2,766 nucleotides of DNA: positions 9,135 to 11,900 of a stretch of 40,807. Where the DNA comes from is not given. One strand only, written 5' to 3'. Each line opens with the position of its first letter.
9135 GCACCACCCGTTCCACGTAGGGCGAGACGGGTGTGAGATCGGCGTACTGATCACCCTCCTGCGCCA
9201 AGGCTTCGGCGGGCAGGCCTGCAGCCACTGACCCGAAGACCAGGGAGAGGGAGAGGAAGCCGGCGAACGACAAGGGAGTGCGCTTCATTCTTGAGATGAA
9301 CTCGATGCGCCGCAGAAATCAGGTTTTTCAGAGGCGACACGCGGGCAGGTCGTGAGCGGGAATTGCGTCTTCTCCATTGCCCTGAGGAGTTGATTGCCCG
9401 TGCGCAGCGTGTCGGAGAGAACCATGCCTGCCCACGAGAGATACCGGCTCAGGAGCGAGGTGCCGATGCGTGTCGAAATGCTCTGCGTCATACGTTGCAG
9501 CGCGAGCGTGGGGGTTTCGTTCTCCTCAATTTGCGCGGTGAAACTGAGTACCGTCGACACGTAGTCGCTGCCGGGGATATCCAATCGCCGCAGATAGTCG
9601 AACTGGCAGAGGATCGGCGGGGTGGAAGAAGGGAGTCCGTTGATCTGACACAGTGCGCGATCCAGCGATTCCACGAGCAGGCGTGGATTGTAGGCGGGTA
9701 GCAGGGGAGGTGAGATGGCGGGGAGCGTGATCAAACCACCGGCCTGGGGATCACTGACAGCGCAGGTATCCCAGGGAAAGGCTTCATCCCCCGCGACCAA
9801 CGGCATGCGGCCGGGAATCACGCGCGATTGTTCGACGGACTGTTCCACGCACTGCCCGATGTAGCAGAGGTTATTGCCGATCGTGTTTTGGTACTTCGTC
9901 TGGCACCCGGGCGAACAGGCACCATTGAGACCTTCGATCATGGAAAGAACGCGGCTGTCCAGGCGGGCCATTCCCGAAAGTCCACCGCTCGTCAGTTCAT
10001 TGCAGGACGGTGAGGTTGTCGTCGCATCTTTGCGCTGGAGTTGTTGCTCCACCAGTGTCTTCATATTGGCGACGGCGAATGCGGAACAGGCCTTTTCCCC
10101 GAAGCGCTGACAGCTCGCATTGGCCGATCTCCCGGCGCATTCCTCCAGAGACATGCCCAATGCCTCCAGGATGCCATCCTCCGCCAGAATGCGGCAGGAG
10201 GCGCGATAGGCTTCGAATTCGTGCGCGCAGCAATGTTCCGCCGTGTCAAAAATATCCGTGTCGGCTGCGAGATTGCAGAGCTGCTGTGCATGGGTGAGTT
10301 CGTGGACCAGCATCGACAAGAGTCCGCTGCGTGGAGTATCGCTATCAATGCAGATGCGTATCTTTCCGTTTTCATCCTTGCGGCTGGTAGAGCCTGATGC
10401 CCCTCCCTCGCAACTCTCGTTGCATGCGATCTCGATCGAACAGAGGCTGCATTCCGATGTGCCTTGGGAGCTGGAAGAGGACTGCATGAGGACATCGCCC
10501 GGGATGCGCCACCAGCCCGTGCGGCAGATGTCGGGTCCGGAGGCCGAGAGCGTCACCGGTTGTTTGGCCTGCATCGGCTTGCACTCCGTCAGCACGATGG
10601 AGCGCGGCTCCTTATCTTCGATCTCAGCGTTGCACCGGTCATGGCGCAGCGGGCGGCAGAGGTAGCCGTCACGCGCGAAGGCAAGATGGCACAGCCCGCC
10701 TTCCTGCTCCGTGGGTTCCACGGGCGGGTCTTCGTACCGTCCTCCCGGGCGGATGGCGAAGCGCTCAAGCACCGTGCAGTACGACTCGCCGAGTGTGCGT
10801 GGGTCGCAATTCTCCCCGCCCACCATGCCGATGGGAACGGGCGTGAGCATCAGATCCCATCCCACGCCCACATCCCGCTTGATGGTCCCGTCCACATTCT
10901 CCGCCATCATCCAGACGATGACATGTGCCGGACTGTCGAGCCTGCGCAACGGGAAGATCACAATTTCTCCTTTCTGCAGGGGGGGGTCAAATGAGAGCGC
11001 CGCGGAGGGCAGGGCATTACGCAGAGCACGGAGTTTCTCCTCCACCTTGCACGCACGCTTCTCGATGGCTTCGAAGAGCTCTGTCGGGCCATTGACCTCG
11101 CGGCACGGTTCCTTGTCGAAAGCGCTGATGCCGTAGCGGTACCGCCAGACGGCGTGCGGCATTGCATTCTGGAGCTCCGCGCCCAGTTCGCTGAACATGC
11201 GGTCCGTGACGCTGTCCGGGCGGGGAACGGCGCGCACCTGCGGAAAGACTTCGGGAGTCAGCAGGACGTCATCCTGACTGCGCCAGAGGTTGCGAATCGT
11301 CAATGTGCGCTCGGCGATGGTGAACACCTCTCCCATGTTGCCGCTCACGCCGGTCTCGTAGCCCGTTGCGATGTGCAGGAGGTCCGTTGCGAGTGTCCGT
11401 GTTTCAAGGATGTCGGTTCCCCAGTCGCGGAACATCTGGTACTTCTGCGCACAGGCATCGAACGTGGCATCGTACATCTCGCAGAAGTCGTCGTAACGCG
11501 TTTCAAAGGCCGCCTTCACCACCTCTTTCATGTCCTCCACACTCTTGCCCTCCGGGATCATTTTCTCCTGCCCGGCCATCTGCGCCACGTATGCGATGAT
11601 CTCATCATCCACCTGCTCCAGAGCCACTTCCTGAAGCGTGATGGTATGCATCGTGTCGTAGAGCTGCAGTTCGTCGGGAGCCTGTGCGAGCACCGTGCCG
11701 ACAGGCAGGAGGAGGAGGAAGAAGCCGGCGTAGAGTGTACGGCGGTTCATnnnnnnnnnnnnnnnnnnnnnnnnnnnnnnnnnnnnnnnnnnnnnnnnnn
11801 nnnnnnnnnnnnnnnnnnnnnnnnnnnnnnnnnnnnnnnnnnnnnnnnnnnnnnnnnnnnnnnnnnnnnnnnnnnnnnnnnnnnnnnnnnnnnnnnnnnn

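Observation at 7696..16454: Five-gene, translationally coupled operon of exported Cys-rich orphan proteins between dnaE and ssb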

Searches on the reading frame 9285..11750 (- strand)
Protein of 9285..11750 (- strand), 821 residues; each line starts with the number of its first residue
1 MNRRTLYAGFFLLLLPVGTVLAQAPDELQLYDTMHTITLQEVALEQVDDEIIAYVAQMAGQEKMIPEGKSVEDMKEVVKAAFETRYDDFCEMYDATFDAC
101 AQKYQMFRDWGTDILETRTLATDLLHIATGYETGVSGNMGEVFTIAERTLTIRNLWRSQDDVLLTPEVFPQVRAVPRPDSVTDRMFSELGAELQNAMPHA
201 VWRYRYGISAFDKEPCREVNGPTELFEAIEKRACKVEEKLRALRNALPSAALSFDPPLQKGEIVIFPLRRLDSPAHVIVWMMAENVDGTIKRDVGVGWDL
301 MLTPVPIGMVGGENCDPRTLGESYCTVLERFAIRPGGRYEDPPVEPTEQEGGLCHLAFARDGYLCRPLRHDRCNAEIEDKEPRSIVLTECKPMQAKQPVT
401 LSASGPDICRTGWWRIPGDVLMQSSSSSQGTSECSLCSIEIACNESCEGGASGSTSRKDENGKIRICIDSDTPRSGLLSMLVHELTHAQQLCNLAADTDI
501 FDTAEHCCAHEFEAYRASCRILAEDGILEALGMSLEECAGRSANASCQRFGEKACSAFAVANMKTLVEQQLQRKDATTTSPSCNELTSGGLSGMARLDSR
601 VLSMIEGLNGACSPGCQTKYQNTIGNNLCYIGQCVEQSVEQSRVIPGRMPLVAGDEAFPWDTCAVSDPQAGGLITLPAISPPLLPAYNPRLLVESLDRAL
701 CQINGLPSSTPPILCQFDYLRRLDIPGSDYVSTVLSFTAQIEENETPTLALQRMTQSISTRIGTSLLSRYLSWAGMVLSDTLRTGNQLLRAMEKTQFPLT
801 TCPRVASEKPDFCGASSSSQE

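Call 3: search_protein_families(library=pfam, proteins=[window:9285-11750:-], max_evalue=1)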
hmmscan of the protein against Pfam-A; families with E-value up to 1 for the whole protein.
window:9285-11750:- (821 aa): 4 families
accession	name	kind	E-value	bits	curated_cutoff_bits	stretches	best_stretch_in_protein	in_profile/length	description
PF20573.4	DUF6782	-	0.00042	20.1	27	1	462-497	75-110/241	Putative metallopeptidase family (DUF6782)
PF09768.15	Peptidase_M76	-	0.0015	18.7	25.2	1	432-549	27-141/170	Peptidase M76 family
PF23528.1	Microp_apicomplexa_15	-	0.0037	17.9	27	1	66-116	6-56/69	Apicomplexa microprotein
PF12022.14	COG2_C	-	0.006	16.7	27.3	1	728-805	209-277/300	COG complex component, COG2, C-terminal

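Call 4: search_protein_families(library=ncbifam, proteins=[window:9285-11750:-], max_evalue=1)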
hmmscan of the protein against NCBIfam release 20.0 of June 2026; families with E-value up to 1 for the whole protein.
window:9285-11750:- (821 aa): 0 families

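Call 6: find_encoding_contigs(protein=window:9285-11750:-, flank=10000, max_places=6)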
Protein window:9285-11750:- (821 aa): no gene with exactly this product is on record in the collection.

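Call 7: search_solved_structures(query=window:9285-11750:-, max_evalue=1)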
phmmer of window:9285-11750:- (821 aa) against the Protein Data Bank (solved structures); distinct sequences matched with E-value up to 1: 0.

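Call 9: find_homologous_proteins(query=window:9285-11750:-, max_evalue=0.001)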
Query window:9285-11750:- (821 aa): 21 proteins with E <= 0.001 among 8000 candidates.
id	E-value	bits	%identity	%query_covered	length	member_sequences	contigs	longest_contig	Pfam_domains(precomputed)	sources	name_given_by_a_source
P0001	0.0e+0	1897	100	100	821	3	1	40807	-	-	-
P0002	0.0e+0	1387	73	100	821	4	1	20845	-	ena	-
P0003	0.0e+0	1368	70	100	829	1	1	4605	-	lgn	-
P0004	0.0e+0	1364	71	100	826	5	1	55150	-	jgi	-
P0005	0.0e+0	1309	68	100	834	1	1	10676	-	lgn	-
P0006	0.0e+0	1306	68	100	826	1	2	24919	-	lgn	-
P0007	0.0e+0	1306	68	100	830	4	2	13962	-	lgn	-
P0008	0.0e+0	1305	70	96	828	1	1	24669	-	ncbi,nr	ncbi:MAG: hypothetical protein Q7S29_01665 [Candidatus Peribacter sp.]|nr:hypothetical protein [Cand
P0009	0.0e+0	1299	69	99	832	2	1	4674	-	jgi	-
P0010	0.0e+0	1281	70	97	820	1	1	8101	-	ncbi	ncbi:MAG: hypothetical protein V1876_00405 [Candidatus Peregrinibacteria bacterium]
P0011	0.0e+0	1279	69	96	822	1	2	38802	-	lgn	-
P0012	0.0e+0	1278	67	100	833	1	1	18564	-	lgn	-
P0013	0.0e+0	1274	66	100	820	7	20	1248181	-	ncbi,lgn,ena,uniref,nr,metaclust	ncbi:MAG: hypothetical protein PeribacterA2_1005 [Candidatus Peribacter riflensis]|uniref:Uncharacte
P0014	0.0e+0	1255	67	100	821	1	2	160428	-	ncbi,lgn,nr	ncbi:MAG: hypothetical protein PHX87_00380 [Candidatus Peribacteraceae bacterium]|nr:hypothetical pr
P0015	0.0e+0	1197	65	96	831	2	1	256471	-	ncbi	ncbi:MAG: hypothetical protein ABIG34_01055 [Candidatus Peregrinibacteria bacterium]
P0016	0.0e+0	1077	57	100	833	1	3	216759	-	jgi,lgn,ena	-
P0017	0.0e+0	1058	59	96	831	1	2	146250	-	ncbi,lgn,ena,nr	ncbi:hypothetical protein AUJ46_03370 [Candidatus Peregrinibacteria bacterium CG1_02_54_53]|nr:MAG: 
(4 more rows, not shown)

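Call 10: find_encoding_contigs(protein=P0013, flank=10000, max_places=2)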
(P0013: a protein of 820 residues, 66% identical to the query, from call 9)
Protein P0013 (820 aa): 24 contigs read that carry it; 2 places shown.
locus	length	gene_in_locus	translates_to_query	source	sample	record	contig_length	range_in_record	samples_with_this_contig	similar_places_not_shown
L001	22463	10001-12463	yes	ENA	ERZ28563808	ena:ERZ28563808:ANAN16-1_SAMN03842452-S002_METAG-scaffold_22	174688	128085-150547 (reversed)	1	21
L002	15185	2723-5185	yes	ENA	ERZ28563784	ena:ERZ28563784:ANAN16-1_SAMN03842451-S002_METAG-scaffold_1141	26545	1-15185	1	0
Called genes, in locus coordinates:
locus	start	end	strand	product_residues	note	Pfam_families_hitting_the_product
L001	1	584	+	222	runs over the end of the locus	PF00160:Pro_isomerase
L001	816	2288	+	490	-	PF00749:tRNA-synt_1c, PF19269:Anticodon_2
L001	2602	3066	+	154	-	-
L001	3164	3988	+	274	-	PF01565:FAD_binding_4, PF02873:MurB_C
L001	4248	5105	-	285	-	PF00436:SSB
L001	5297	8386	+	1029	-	-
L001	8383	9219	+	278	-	-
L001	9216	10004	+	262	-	-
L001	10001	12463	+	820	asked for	-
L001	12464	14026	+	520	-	-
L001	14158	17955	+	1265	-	PF02811:PHP, PF07733:DNA_pol3_alpha, PF17657:DNA_pol3_finger, PF14579:HHH_6, PF01336:tRNA_anti-codon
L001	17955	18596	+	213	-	PF01300:Sua5_yciO_yrdC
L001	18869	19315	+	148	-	PF22811:Zn_ribbon_NrdR, PF03477:ATP-cone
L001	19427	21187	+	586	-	PF01336:tRNA_anti-codon, PF00152:tRNA-synt_2, PF02938:GAD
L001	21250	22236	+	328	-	-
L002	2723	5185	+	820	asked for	-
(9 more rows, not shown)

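Call 11: find_encoding_contigs(protein=P0017, flank=10000, max_places=2)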
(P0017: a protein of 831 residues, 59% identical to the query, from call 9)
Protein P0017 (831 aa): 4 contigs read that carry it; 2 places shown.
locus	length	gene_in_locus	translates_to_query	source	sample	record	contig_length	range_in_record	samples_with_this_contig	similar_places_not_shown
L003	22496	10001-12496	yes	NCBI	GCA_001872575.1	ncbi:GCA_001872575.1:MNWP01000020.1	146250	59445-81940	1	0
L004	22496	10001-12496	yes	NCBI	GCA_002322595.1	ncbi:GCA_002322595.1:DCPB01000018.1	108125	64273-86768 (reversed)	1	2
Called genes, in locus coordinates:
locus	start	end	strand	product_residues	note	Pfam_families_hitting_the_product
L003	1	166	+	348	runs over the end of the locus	PF03033:Glyco_transf_28, PF13579:Glyco_trans_4_4 (weak), PF04101:Glyco_tran_28_C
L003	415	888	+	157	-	PF00160:Pro_isomerase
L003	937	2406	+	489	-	PF00749:tRNA-synt_1c, PF19269:Anticodon_2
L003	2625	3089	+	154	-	-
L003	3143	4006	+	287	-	PF01565:FAD_binding_4, PF02873:MurB_C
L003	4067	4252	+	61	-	-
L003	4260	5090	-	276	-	PF00436:SSB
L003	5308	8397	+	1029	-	-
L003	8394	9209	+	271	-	-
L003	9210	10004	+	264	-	-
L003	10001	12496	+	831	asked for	-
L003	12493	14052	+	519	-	-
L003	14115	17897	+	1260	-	PF02811:PHP, PF07733:DNA_pol3_alpha, PF17657:DNA_pol3_finger, PF14579:HHH_6, PF01336:tRNA_anti-codon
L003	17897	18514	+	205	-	PF01300:Sua5_yciO_yrdC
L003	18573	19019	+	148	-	PF22811:Zn_ribbon_NrdR, PF03477:ATP-cone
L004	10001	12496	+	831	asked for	-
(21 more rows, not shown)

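Call 12: find_encoding_contigs(protein=P0016, flank=10000, max_places=2)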
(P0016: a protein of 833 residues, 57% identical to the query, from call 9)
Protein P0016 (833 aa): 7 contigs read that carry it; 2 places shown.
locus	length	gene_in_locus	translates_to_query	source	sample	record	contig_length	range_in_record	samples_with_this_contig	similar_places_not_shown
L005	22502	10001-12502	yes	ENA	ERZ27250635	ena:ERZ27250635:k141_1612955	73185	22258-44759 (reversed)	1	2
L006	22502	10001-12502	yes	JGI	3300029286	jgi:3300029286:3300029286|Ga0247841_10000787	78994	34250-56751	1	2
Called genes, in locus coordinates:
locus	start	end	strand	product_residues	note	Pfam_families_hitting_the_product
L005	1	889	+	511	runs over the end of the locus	PF00749:tRNA-synt_1c, PF19269:Anticodon_2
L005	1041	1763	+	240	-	PF13466:STAS_2 (faint), PF01740:STAS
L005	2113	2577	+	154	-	-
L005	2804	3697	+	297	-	PF01565:FAD_binding_4, PF02873:MurB_C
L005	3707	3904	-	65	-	-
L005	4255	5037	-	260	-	PF00436:SSB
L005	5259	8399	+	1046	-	-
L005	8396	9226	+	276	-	-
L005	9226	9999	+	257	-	-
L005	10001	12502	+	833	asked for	-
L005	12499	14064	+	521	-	-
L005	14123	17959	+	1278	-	PF02811:PHP, PF07733:DNA_pol3_alpha, PF17657:DNA_pol3_finger, PF14579:HHH_6, PF01336:tRNA_anti-codon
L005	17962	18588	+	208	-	PF01300:Sua5_yciO_yrdC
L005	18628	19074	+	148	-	PF22811:Zn_ribbon_NrdR, PF03477:ATP-cone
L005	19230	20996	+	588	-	PF01336:tRNA_anti-codon, PF00152:tRNA-synt_2, PF02938:GAD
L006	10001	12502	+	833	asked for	-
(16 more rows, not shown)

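Call 15: find_related_loci(query=A1, collection=genome_contigs, flank=10000)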
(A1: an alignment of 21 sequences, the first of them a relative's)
Query A1 (821 aa) in genome_contigs; peptide patterns used: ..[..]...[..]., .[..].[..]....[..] (x = any residue, [..] = any of these).
176 stretches matched a pattern; 18 encode a relative of the query (tblastn E <= 1e-3); 18 distinct loci.
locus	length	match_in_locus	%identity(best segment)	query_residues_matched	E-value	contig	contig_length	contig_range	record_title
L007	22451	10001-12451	71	1-813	0e+0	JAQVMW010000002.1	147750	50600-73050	MAG: Candidatus Peribacteraceae bacterium isolate STF1_142 NODE_119_length_147750_cov_5.115829_Sandtown_F1, whole genome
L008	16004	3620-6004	70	28-813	0e+0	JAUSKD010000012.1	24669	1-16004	MAG: Candidatus Peribacter sp. isolate E14_metabat.bin.351 E14_k141_280420, whole genome shotgun sequence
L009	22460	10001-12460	67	4-821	0e+0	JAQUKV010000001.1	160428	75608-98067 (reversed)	MAG: Candidatus Peribacteraceae bacterium isolate STD1_115 NODE_165_length_160428_cov_10.431470_Sandtown_D1, whole genom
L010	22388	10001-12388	65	28-813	0e+0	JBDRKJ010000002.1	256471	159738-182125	MAG: Candidatus Peregrinibacteria bacterium isolate MEGAHIT-group-1.70 k141_5393788, whole genome shotgun sequence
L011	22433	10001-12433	63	13-813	0e+0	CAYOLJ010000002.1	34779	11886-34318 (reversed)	MAG TPA_asm: uncultured Candidatus Peribacteria bacterium isolate SRP178699_co1_637 genome assembly, contig: NODE_1237_l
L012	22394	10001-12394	59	28-816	0e+0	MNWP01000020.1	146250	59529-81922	MAG: Candidatus Peregrinibacteria bacterium CG1_02_54_53 cg1_0.2_scaffold_24_c, whole genome shotgun sequence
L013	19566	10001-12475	68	1-815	0e+0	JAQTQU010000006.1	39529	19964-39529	MAG: Candidatus Peribacteraceae bacterium isolate STB_147 NODE_2117_length_39529_cov_3.667783_Sandtown_B, whole genome s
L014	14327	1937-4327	40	30-813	0e+0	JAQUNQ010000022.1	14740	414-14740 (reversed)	MAG: Candidatus Peribacteraceae bacterium isolate STD1_181 NODE_10169_length_14740_cov_2.679737_Sandtown_D1, whole genom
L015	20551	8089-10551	33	1-804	3e-125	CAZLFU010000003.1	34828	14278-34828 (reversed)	MAG TPA_asm: uncultured Candidatus Peribacteria bacterium isolate SRP150892_co2_1 genome assembly, contig: NODE_1507_len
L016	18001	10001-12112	32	117-805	6e-103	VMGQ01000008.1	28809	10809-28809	MAG: Candidatus Peregrinibacteria bacterium Greene1014_49 Greene101449_scaffold_1398, whole genome shotgun sequence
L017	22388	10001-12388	30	29-804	6e-95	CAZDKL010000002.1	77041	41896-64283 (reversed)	MAG TPA_asm: uncultured Candidatus Peribacteria bacterium isolate SRP077602_co6_363 genome assembly, contig: NODE_459_le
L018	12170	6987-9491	28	1-804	5e-90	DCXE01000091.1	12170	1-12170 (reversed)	MAG TPA_asm: Candidatus Peribacter sp. UBA2144 UBA2144_contig_23966, whole genome shotgun sequence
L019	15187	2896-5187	38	117-810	2e-78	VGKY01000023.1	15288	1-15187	MAG: Candidatus Peribacteria bacterium isolate K_Offshore_120m_m1_009 K_Offshore_120m_m1_009_Ga0194131_10007055, whole g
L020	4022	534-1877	35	378-810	1e-75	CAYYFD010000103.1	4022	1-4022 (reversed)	MAG TPA_asm: uncultured Candidatus Peribacteria bacterium isolate binchicken_co186_64 genome assembly, contig: NODE_3614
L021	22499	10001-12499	28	1-803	1e-77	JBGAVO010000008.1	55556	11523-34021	MAG: Candidatus Peribacteraceae bacterium isolate MAG_MBR_AS.70 MBRAS-70_NODE_8_length_55556_cov_7.123092, whole genome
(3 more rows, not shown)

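Call 16: search_solved_structures(query=A1, max_evalue=10, show_alignments=2)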
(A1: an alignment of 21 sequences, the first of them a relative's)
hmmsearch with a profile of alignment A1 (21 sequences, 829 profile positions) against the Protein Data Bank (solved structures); distinct sequences matched with E-value up to 10: 0.

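Call 30: search_solved_structures(query=A5, max_evalue=10)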
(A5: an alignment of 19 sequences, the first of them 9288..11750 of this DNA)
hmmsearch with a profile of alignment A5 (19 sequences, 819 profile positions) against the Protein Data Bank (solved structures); distinct sequences matched with E-value up to 10: 6.
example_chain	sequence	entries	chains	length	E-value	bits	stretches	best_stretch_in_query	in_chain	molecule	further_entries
1fyh_A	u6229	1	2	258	0.8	10.9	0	22-111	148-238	Interferon gamma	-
10lk_L2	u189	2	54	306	1.2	10.4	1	150-242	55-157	Flagellar Coiling Protein A (FcpA) | Flagellar Coiling Protein FcpA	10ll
1eku_A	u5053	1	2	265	1.6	9.9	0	22-111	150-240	Interferon gamma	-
10lm_L1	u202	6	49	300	2.5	9.2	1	173-246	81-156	Flagellar Coiling Protein FcpA | Bacterial flagellar sheath protein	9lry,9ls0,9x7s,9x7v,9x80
6nqw_A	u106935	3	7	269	2.5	9.2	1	173-246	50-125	Flagellar coiling protein A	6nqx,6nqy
6pwb_AL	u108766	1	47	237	3.3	8.8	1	174-246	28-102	Flagellar coiling protein A (FcpA)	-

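Call 31: find_homologous_proteins(query=A5, max_evalue=0.001)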
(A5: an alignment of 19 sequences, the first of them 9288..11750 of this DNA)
Query A5 (19 sequences) (821 aa, profile of the alignment): 21 proteins with E <= 0.001 among 8000 candidates.
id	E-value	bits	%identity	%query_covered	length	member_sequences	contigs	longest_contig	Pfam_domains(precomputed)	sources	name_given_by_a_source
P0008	0.0e+0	1245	70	96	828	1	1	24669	-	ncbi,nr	ncbi:MAG: hypothetical protein Q7S29_01665 [Candidatus Peribacter sp.]|nr:hypothetical protein [Cand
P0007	0.0e+0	1236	68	100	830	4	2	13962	-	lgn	-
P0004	0.0e+0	1227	71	100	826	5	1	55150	-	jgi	-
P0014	0.0e+0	1224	67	100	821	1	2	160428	-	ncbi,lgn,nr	ncbi:MAG: hypothetical protein PHX87_00380 [Candidatus Peribacteraceae bacterium]|nr:hypothetical pr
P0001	0.0e+0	1222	100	100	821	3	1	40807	-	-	-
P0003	0.0e+0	1221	70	100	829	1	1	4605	-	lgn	-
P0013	0.0e+0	1215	66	100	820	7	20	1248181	-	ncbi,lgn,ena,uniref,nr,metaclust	ncbi:MAG: hypothetical protein PeribacterA2_1005 [Candidatus Peribacter riflensis]|uniref:Uncharacte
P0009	0.0e+0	1215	69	99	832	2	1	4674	-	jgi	-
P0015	0.0e+0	1207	65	96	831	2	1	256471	-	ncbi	ncbi:MAG: hypothetical protein ABIG34_01055 [Candidatus Peregrinibacteria bacterium]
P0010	0.0e+0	1193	70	97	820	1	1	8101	-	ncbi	ncbi:MAG: hypothetical protein V1876_00405 [Candidatus Peregrinibacteria bacterium]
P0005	0.0e+0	1190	68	100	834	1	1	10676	-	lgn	-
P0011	0.0e+0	1178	69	96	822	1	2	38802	-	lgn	-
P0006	0.0e+0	1174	68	100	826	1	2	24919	-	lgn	-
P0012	0.0e+0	1168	67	100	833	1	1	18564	-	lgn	-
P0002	0.0e+0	1167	73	100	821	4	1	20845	-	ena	-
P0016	0.0e+0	1164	57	100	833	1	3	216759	-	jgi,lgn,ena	-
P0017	0.0e+0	1145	59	96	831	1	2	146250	-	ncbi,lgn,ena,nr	ncbi:hypothetical protein AUJ46_03370 [Candidatus Peregrinibacteria bacterium CG1_02_54_53]|nr:MAG: 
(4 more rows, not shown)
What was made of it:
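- Tried and rejected: A second word-index homologue search, using a 19-species P4 alignment, returned the same 21 proteins and added nothing (call 31).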

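Call 55: search_protein_families(library=pfam, alignment_id=A5, max_evalue=0.01)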
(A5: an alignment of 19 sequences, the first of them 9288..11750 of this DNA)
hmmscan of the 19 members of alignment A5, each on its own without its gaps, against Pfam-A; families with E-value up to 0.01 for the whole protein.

A. member 1, window:9288-11750:- (821 aa): 4 families
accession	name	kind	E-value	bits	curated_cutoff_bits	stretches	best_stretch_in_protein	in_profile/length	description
PF20573.4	DUF6782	-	0.00042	20.1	27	1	462-497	75-110/241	Putative metallopeptidase family (DUF6782)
PF09768.15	Peptidase_M76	-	0.0015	18.7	25.2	1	432-549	27-141/170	Peptidase M76 family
PF23528.1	Microp_apicomplexa_15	-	0.0037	17.9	27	1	66-116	6-56/69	Apicomplexa microprotein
PF12022.14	COG2_C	-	0.006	16.7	27.3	0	728-805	209-277/300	COG complex component, COG2, C-terminal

B. families by the number of members that match (of 19 scanned): 4 families
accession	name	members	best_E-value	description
PF09768.15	Peptidase_M76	3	0.00034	Peptidase M76 family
PF20573.4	DUF6782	2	0.00042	Putative metallopeptidase family (DUF6782)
PF23528.1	Microp_apicomplexa_15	1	0.0037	Apicomplexa microprotein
PF12022.14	COG2_C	1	0.006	COG complex component, COG2, C-terminal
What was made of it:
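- On Peptidase M76 / DUF6782 zinc metallopeptidase (P4 module): Only 3/19 and 2/19 members match (calls 3, 55).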

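Call 56: predict_structure(alignment_id=A1)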
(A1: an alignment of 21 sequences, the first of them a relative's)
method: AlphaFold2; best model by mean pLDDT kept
length: 821 residues; sequences in the alignment: 21
mean_pLDDT: 54.2   pTM: 0.34
mean pLDDT of the five models: 54.2, 53.3, 50.2, 48.5, 48.4
residues with pLDDT >= 90: 6; 70-90: 286; 50-70: 101; < 50: 428
segments of 3 or more residues with pLDDT < 50: 1-4, 17-32, 120-170, 198-200, 205-210, 212-214, 218-229, 299-314, 316-414, 425-431, 611-615, 621-821
pLDDT, mean of each block of 10 residues (from residue 1): 49 49 39 54 70 76 73 84 84 80 79 61 37 25 24 25 32 72 85 64 42 48 42 71 85 81 73 68 77 64 30 41 42 31 34 27 24 32 26 24 34 51 49 68 84 87 87 85 88 82 83 86 83 84 87 79 79 79 76 69 68 49 32 25 24 28 36 31 32 41 42 36 34 36 35 36 36 39 41 37 33 34 26
secondary structure, 60 per line:
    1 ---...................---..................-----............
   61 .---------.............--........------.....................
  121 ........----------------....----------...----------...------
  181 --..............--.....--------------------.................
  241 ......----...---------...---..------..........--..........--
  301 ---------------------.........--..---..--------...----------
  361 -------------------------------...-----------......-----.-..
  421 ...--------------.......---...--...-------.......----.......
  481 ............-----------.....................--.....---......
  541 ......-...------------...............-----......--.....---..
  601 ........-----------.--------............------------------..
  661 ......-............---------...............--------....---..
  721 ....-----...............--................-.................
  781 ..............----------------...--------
elements in order (helices of 4 or more, strands of 3 or more residues): H4-22 H26-43 H49-61 H71-83 H86-93 H100-128 H145-148 E172-174 H183-196 H199-203 H224-246 E263-265 E277-286 E289-298 H322-330 H406-411 H419-423 E438-444 E453-455 E463-469 H474-492 H504-524 H527-531 H535-546 H563-577 H583-588 H591-595 H599-608 H629-640 H659-666 H668-679 H689-703 H712-715 H719-724 H730-744 H747-762 H764-794
